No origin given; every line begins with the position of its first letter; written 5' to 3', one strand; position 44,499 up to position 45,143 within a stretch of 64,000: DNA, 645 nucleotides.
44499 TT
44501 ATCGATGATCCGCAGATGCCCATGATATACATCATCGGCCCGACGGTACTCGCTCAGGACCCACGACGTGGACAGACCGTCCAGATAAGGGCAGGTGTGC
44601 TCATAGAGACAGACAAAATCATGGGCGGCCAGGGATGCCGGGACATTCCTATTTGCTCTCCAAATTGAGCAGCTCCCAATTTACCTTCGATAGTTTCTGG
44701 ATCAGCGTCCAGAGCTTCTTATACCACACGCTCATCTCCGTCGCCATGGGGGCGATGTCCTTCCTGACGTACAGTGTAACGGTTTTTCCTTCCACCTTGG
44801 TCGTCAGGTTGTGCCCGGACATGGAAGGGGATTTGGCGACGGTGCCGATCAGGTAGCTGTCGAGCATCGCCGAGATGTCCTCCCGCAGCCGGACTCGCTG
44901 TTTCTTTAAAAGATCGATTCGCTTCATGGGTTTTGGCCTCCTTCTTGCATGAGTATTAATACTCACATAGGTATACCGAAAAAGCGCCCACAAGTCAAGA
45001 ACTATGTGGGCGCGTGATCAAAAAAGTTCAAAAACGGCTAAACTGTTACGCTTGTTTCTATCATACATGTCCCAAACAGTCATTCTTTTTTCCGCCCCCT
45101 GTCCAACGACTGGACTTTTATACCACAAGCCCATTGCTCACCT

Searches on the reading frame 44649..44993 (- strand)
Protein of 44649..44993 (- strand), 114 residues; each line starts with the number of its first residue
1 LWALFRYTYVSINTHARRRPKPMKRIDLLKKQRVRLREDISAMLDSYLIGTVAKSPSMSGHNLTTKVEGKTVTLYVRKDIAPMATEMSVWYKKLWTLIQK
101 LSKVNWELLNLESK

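Call 7: search_protein_families(library=pfam, proteins=[window:44649-44993:-], max_evalue=0.1)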
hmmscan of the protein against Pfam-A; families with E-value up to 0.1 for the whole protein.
window:44649-44993:- (114 aa): 3 families
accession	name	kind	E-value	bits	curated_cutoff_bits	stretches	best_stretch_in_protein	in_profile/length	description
PF20586.3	DUF6788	-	0.0097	16.5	27.2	1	62-111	53-102/103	Family of unknown function (DUF6788)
PF24241.1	Deam_C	-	0.075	13.4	27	1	55-87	72-104/136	Putative cytidine deaminase, C-terminal domain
PF21794.3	RAD51D_N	-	0.087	13.5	27.3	0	70-96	26-52/60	RAD51D, N-terminal domain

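Call 46: search_protein_families(library=ncbifam, proteins=[window:44649-44927:-], max_evalue=0.01)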
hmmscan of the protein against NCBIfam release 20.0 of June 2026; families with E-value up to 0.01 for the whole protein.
window:44649-44927:- (92 aa): 0 families
